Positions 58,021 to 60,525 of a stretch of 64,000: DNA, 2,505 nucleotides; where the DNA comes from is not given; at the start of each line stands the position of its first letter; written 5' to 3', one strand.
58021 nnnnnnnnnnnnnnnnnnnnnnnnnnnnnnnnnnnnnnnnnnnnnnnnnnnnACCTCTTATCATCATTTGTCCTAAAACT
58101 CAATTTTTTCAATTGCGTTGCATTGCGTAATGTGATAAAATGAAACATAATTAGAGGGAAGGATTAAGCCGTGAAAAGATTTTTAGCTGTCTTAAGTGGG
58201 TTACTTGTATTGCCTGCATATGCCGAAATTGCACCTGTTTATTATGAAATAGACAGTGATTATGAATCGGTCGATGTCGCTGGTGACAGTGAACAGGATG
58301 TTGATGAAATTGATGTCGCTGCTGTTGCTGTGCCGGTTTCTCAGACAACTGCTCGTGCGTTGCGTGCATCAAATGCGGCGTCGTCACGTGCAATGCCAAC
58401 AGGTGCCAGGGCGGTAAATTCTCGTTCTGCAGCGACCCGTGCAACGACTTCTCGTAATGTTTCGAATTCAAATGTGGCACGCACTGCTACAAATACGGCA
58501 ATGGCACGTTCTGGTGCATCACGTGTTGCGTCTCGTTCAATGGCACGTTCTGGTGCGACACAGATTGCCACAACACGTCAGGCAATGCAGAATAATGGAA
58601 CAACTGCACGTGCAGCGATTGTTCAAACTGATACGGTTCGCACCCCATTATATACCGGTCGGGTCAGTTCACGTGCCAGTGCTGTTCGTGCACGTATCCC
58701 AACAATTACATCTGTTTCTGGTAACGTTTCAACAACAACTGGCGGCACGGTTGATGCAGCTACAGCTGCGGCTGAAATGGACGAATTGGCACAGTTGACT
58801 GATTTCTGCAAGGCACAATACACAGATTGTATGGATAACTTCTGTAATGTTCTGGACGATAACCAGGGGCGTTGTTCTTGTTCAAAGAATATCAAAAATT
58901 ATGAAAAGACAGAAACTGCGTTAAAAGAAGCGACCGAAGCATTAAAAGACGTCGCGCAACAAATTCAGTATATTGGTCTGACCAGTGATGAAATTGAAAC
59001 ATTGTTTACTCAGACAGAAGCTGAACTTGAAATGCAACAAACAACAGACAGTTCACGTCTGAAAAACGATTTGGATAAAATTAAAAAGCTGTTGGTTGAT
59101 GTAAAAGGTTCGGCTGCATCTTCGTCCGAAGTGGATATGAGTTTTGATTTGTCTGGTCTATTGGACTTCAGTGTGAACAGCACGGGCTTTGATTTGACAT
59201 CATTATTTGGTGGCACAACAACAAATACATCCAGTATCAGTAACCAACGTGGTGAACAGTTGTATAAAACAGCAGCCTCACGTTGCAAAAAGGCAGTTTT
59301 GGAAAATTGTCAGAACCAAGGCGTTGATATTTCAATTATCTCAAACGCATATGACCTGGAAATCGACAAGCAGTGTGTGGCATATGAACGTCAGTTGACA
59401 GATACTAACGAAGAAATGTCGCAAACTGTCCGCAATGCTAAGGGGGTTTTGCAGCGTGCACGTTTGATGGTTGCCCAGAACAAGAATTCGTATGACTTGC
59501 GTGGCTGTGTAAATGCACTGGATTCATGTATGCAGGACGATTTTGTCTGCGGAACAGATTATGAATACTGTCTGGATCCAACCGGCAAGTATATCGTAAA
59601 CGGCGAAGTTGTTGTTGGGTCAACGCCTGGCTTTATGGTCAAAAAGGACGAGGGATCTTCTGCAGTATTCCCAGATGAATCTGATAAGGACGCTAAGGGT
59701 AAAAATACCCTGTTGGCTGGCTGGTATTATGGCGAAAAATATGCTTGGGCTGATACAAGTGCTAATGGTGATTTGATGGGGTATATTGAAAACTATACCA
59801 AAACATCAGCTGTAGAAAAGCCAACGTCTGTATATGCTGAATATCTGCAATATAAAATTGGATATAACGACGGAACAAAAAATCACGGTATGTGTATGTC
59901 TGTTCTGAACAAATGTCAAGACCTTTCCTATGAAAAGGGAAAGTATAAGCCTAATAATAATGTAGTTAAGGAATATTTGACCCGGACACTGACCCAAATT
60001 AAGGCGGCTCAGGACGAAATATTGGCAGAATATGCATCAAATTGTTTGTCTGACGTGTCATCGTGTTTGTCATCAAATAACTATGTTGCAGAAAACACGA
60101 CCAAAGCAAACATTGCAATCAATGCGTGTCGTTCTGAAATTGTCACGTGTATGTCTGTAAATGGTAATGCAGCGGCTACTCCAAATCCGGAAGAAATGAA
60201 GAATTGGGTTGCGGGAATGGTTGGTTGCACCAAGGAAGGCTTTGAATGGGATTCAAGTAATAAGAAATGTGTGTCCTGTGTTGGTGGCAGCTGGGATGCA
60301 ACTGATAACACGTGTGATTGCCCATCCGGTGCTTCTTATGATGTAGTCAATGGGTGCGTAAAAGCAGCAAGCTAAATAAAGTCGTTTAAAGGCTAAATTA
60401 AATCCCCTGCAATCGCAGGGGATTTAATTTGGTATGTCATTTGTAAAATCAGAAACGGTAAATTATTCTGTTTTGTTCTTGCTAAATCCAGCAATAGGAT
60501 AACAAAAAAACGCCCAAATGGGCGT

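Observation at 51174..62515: Contiguous envelope/secretome locus (OMP, Gly-rich secreted protein, PLD-family lipoprotein, two Cys-rich paralogs, M13 peptidase) directly after an orphan mraZ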

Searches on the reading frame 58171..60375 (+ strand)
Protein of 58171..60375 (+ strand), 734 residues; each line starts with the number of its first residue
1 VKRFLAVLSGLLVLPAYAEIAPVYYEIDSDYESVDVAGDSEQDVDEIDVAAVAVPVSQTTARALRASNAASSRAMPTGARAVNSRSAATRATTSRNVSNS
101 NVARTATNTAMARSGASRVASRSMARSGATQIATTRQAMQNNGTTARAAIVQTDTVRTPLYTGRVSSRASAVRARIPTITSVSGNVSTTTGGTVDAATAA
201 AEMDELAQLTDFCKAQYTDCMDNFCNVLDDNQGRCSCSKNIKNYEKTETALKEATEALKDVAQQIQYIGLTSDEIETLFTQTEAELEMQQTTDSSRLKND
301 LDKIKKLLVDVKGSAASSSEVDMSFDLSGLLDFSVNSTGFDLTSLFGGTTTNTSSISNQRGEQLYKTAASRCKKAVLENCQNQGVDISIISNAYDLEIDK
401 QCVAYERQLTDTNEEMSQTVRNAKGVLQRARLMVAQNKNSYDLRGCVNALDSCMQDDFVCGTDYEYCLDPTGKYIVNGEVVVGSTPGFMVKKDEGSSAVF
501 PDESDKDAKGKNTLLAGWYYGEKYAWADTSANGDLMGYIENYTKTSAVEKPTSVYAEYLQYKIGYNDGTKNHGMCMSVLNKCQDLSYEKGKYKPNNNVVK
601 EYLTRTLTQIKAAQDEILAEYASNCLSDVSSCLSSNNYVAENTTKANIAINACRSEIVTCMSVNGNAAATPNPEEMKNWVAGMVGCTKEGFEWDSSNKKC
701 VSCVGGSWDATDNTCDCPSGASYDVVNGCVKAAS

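Call 3: search_protein_families(library=pfam, proteins=[window:58171-60375:+], max_evalue=0.01)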
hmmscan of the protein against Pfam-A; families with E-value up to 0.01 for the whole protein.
window:58171-60375:+ (734 aa): 1 family
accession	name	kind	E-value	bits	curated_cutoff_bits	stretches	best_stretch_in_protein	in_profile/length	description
PF13093.11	FTA4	-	0.0017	18.7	24.8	1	238-313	122-198/199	Kinetochore complex Fta4 of Sim4 subunit, or CENP-50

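Call 4: search_protein_families(library=ncbifam, proteins=[window:58171-60375:+], max_evalue=0.01)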
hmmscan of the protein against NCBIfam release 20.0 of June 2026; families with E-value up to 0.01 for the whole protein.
window:58171-60375:+ (734 aa): 0 families

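Call 10: find_encoding_contigs(protein=window:58171-60375:+, flank=10000, max_places=6)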
Protein window:58171-60375:+ (734 aa): no gene with exactly this product is on record in the collection.

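Call 11: find_homologous_proteins(query=window:58171-60375:+)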
Query window:58171-60375:+ (734 aa): 1215 proteins with E <= 0.001 among 8000 candidates; the best 120 are listed.
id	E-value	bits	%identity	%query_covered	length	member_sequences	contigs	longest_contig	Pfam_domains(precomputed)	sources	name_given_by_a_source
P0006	0.0e+0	1617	100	100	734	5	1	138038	-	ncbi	-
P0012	0.0e+0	1170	74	99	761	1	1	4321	-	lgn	-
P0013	0.0e+0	1162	82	93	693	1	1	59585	-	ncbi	-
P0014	0.0e+0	1097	75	93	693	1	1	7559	-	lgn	-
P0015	0.0e+0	1092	73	96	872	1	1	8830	-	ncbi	-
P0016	0.0e+0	1018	76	86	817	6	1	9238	-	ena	-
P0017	4.8e-281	952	64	99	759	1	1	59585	-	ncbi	-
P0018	3.3e-274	930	64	98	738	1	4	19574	-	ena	-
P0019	1.0e-270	918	63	98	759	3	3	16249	-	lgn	-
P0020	1.7e-269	914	64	93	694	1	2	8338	-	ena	-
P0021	1.6e-268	911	64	93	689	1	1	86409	-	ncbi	ncbi:MAG: hypothetical protein ACLRFO_01075 [Alphaproteobacteria bacterium]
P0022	1.9e-268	910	59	100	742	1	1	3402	-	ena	-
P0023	3.5e-268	910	64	93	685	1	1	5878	-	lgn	-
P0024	1.0e-267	908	59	98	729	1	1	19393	-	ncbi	-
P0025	5.5e-267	906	63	93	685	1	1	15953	-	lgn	-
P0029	7.8e-265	899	62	95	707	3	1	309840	-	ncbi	-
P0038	9.8e-263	892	64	93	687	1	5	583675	-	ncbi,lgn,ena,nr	ncbi:MAG: hypothetical protein IJW84_00495 [Alphaproteobacteria bacterium]|nr:hypothetical protein [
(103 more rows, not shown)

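Call 12: find_encoding_contigs(protein=P0038, flank=10000, max_places=3)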
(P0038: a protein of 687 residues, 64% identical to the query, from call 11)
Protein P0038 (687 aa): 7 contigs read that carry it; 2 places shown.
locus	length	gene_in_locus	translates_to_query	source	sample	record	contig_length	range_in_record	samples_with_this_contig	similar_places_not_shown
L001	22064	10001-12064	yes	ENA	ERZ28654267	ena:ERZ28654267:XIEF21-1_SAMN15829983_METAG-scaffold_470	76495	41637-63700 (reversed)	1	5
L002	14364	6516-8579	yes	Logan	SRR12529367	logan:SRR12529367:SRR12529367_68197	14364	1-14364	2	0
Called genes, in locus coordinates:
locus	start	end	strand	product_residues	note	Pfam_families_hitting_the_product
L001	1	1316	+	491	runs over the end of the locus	PF01336:tRNA_anti-codon, PF00152:tRNA-synt_2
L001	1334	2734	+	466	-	-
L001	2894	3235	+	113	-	PF00313:CSD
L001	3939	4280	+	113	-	PF07699:Ephrin_rec_like (weak)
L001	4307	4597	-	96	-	PF18291:HU-HIG, PF00216:Bac_DNA_binding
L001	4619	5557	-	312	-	PF00108:Thiolase_N (weak), PF08545:ACP_syn_III, PF08541:ACP_syn_III_C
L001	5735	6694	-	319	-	PF11899:DUF3419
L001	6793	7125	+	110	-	-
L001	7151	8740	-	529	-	PF13091:PLDc_2, PF00614:PLDc (weak)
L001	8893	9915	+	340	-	PF01073:3Beta_HSD, PF01370:Epimerase, PF02719:Polysacc_synt_2, PF04321:RmlD_sub_bind, PF13460:NAD_binding_10 (weak), PF16363:GDP_Man_Dehyd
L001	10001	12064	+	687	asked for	-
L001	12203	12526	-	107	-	PF01541:GIY-YIG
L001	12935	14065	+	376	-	-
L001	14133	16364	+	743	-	PF00521:DNA_topoisoIV, PF03989:DNA_gyraseA_C (faint)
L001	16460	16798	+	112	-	PF01250:Ribosomal_S6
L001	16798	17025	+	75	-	PF01084:Ribosomal_S18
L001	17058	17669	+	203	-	-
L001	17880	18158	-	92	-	PF05164:ZapA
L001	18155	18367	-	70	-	-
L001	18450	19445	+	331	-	-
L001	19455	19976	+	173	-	-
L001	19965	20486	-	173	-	PF04002:RadC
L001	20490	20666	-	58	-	-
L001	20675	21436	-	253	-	PF00557:Peptidase_M24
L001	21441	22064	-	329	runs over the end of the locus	-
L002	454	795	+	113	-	PF07699:Ephrin_rec_like (weak)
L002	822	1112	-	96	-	PF18291:HU-HIG, PF00216:Bac_DNA_binding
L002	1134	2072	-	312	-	PF00108:Thiolase_N (weak), PF08545:ACP_syn_III, PF08541:ACP_syn_III_C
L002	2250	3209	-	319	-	PF11899:DUF3419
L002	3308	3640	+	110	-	-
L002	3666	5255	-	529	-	PF13091:PLDc_2, PF00614:PLDc (weak)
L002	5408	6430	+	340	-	PF01073:3Beta_HSD, PF01370:Epimerase, PF02719:Polysacc_synt_2, PF04321:RmlD_sub_bind, PF13460:NAD_binding_10 (weak), PF16363:GDP_Man_Dehyd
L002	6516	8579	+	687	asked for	-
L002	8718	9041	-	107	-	PF01541:GIY-YIG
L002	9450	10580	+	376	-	-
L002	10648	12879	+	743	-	PF00521:DNA_topoisoIV, PF03989:DNA_gyraseA_C (faint)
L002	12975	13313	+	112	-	PF01250:Ribosomal_S6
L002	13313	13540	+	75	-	PF01084:Ribosomal_S18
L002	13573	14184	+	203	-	-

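Call 13: find_encoding_contigs(protein=P0029, flank=10000, max_places=3)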
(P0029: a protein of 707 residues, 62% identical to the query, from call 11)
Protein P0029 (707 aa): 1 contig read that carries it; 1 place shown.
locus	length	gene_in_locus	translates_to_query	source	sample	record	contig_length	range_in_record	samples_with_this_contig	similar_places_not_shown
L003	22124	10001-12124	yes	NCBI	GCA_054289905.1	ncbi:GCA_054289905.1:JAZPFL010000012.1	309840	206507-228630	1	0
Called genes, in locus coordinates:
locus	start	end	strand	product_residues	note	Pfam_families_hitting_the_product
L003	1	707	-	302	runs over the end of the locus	PF00140:Sigma70_r1_2 (weak), PF04542:Sigma70_r2, PF04545:Sigma70_r4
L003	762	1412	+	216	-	PF10858:DUF2659 (faint)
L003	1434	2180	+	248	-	PF13360:PQQ_2, PF13570:Beta-prop_ACSF4 (faint)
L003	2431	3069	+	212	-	PF13441:Gly-zipper_YMGG, PF05433:Rick_17kDa_Anti (weak), PF13488:Gly-zipper_Omp, PF00691:OmpA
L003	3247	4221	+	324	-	PF03739:LptF_LptG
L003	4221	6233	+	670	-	PF04453:LptD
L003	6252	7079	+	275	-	PF13624:SurA_N_3 (weak)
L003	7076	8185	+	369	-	PF21016:RlmN_N, PF04055:Radical_SAM (weak)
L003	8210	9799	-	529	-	PF13091:PLDc_2, PF00614:PLDc (weak)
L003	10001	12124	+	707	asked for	-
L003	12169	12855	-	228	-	PF00691:OmpA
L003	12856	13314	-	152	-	-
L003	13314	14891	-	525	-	PF13177:DNA_pol3_delta2, PF13604:AAA_30 (weak), PF00004:AAA, PF13401:AAA_22 (weak), PF22608:DNAX_ATPase_lid, PF12169:DNA_pol3_gamma3, PF12362:DUF3646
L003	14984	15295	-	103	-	-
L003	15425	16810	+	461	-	-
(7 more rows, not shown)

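Call 19: search_solved_structures(query=window:58171-60375:+, max_evalue=1)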
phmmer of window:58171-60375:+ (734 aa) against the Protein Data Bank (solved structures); distinct sequences matched with E-value up to 1: 0.

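Call 37: find_related_loci(query=A1, collection=genome_contigs, flank=10000)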
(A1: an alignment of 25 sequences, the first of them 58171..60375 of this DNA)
Query A1 (734 aa) in genome_contigs; peptide patterns used: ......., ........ (x = any residue, [..] = any of these).
330 stretches matched a pattern; 262 encode a relative of the query (tblastn E <= 1e-3); the best 80 are kept; 80 distinct loci.
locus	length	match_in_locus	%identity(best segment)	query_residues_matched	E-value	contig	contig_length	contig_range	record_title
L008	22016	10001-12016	81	1-680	0e+0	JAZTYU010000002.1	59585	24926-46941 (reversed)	MAG: Candidatus Enterousia sp. isolate T1900045325_YK20190014.MAGScoT_cleanbin_000039 SGB_6437_k141_1025180, whole genom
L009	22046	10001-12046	64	1-683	0e+0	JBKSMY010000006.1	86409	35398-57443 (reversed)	MAG: Alphaproteobacteria bacterium isolate KS320-82 k141_2534286, whole genome shotgun sequence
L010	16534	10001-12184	62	1-720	0e+0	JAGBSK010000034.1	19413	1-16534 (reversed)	MAG: Alphaproteobacteria bacterium isolate RGIG9404 Yak_Cecum-1__c614490, whole genome shotgun sequence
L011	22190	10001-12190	60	1-724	0e+0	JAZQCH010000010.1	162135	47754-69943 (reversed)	MAG: Candidatus Enterousia sp. isolate T1900044638_TS20190104.MAGScoT_cleanbin_000052 SGB_1211_k141_1018789, whole genom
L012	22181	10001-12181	60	1-719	0e+0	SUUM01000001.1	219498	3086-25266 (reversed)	MAG: Alphaproteobacteria bacterium isolate SIG46 NODE_180_length_219498_cov_7.274562, whole genome shotgun sequence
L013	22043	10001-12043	62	1-683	0e+0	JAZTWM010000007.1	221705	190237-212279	MAG: Candidatus Enterousia sp. isolate T1900045333_YK20190022.MAGScoT_cleanbin_000042 SGB_6555_k141_849587, whole genome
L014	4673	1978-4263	57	1-729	0e+0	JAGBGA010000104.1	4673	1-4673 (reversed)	MAG: Alphaproteobacteria bacterium isolate RGIG9085 Water_deer_Rectum.Co__c1288141, whole genome shotgun sequence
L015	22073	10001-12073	58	1-689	0e+0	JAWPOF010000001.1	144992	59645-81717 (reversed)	MAG: Alphaproteobacteria bacterium isolate KG228-117 k141_1177560, whole genome shotgun sequence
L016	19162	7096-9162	62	1-684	0e+0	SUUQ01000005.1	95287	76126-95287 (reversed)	MAG: Alphaproteobacteria bacterium isolate SIG50 NODE_5571_length_95287_cov_6.974496, whole genome shotgun sequence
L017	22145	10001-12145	56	1-719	0e+0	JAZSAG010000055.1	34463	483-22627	MAG: Candidatus Enterousia sp. isolate T1900044938_TS20190404.MAGScoT_cleanbin_000029 SGB_3452_k141_74266, whole genome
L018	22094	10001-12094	58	1-680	0e+0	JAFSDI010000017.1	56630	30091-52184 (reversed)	MAG: Alphaproteobacteria bacterium isolate RGIG3039 Goat_Rectum-4__c502885, whole genome shotgun sequence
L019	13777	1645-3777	58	1-689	0e+0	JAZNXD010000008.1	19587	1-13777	MAG: Candidatus Enterousia sp. isolate T1900044780_TS20190246.MAGScoT_cleanbin_000045 SGB_2551_k141_1359667, whole genom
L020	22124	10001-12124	59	1-688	0e+0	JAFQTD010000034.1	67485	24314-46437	MAG: Alphaproteobacteria bacterium isolate RGIG2127 Goat_Colon-5__c363273, whole genome shotgun sequence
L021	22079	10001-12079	59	1-680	0e+0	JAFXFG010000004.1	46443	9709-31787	MAG: Alphaproteobacteria bacterium isolate RGIG6362 Sheep_Rectum-4__c141157, whole genome shotgun sequence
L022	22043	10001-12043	58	1-684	0e+0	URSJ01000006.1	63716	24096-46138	uncultured Rickettsiales bacterium isolate UMGS1304 genome assembly, contig: NODE_64_length_63716_cov_7.5086, whole geno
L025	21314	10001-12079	57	1-681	0e+0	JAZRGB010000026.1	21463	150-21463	MAG: Candidatus Enterousia sp. isolate T1900045493_YK20190187.MAGScoT_cleanbin_000028 SGB_7394_k141_2119346, whole genom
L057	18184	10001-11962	56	1-680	0e+0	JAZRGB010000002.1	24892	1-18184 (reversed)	MAG: Candidatus Enterousia sp. isolate T1900045493_YK20190187.MAGScoT_cleanbin_000028 SGB_7394_k141_371003, whole genome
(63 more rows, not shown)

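Call 57: search_solved_structures(query=A1, max_evalue=10)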
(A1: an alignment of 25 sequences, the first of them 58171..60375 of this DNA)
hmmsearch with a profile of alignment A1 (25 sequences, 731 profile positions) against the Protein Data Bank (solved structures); distinct sequences matched with E-value up to 10: 4.
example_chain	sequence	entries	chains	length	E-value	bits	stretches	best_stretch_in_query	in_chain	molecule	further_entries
1fcl_A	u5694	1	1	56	0.39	12.2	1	475-527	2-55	IMMUNOGLOBULIN G BINDING PROTEIN G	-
5uce_A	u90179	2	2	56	0.53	11.8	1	475-526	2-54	Immunoglobulin G-binding protein G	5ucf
6o41_M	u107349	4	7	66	0.57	11.7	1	475-528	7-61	Immunoglobulin G-binding protein G (DOMAIN III) | Immunoglobulin G-binding protein G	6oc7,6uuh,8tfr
7pwg_L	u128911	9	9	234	0.6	11.6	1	40-107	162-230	60S ribosomal protein L13 | Ribosomal protein L13 | 60S ribosomal protein eL13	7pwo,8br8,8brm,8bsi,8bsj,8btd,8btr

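Call 60: search_protein_representatives(protein=window:58171-60375:+)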
Query: 734 residues. Proteins with E-value up to 0.001 (for the whole library): 613; up to 1e-10: 436; up to 1e-30: 182. The best 150 are listed.
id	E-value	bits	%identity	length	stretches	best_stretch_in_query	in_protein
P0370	9.5e-211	718.2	58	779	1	1-722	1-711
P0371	1.4e-203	694.5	56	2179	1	60-688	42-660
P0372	9.8e-203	691.7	52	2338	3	60-689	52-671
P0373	2.1e-202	690.6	56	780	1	1-682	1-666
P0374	2.9e-202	690.2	55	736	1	1-721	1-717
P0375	9.3e-202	688.5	53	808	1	1-725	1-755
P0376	3.0e-200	683.5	57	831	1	1-686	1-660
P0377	4.4e-198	676.3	58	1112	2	67-682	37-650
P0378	1.5e-194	664.7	57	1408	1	65-719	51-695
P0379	1.6e-189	648.0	54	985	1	1-727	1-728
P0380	2.5e-188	644.1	53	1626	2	63-686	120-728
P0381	7.3e-184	629.3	50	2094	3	58-493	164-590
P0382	1.2e-183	628.6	53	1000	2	59-686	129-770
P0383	4.8e-183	626.6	49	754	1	1-705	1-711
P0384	1.1e-182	625.4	51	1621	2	51-722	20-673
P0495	4.1e-73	263.4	33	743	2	13-485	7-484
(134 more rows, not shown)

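Call 61: search_protein_families(library=pfam, proteins=[P0371, P0372, P0381, P0378, P0384], max_evalue=0.01)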
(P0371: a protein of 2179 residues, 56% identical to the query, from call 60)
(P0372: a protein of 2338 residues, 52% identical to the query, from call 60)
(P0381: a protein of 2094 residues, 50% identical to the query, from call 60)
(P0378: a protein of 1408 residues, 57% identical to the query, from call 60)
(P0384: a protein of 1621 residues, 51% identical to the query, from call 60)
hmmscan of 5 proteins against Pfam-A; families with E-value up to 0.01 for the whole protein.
P0371 (2179 aa): 0 families

P0372 (2338 aa): 0 families

P0381 (2094 aa): 2 families
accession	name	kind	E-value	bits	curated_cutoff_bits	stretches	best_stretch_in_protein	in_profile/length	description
PF13093.11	FTA4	-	0.0024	18.2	24.8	1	331-409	117-196/199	Kinetochore complex Fta4 of Sim4 subunit, or CENP-50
PF14478.12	DUF4430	-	0.0065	17.3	23.8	0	1515-1543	26-54/72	Domain of unknown function (DUF4430)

P0378 (1408 aa): 0 families

P0384 (1621 aa): 0 families

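Call 76: find_encoding_contigs(protein=P0495, flank=8000, max_places=3)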
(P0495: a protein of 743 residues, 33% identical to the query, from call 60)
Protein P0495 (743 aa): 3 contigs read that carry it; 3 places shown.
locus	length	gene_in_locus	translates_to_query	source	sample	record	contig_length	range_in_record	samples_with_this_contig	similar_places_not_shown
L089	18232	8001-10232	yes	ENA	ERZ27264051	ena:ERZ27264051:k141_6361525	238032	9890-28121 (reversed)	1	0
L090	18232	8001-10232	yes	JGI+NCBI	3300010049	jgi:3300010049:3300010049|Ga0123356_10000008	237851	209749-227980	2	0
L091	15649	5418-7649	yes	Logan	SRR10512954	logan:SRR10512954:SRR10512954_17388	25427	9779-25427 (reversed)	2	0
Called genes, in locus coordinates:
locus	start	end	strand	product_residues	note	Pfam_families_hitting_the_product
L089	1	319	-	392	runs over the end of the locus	PF07508:Recombinase, PF13408:Zn_ribbon_recom (weak)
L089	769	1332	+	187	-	PF13302:Acetyltransf_3, PF00583:Acetyltransf_1 (weak)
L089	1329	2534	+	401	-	PF07690:MFS_1, PF12832:MFS_1_like, PF05977:MFS_3 (weak)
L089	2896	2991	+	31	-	-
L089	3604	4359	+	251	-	PF01209:Ubie_methyltran, PF13489:Methyltransf_23, PF03291:mRNA_G-N7_MeTrfase (faint), PF05175:MTS (weak), PF13847:Methyltransf_31, PF08241:Methyltransf_11, PF08242:Methyltransf_12, PF13649:Methyltransf_25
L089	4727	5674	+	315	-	-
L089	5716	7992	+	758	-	-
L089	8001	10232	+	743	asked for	-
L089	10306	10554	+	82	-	PF01176:eIF-1a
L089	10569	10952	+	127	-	-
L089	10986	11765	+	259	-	-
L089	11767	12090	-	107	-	-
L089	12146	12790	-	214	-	-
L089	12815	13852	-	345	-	PF12844:HTH_19 (faint), PF13443:HTH_26, PF13560:HTH_31 (weak), PF01381:HTH_3, PF13560:HTH_31 (weak)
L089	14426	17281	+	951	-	-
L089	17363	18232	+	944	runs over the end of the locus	-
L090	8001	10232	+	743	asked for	-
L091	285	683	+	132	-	PF00583:Acetyltransf_1, PF13302:Acetyltransf_3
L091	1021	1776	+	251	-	PF01209:Ubie_methyltran, PF13489:Methyltransf_23, PF03291:mRNA_G-N7_MeTrfase (faint), PF05175:MTS (weak), PF13847:Methyltransf_31, PF08241:Methyltransf_11, PF08242:Methyltransf_12, PF13649:Methyltransf_25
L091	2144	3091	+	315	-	-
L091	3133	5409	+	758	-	-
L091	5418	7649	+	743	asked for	-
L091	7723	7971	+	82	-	PF01176:eIF-1a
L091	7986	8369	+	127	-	-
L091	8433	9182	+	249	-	-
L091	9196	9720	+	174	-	-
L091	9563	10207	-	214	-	-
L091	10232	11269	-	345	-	PF12844:HTH_19 (faint), PF13443:HTH_26, PF13560:HTH_31 (weak), PF01381:HTH_3, PF13560:HTH_31 (weak)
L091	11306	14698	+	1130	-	-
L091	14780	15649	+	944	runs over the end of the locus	-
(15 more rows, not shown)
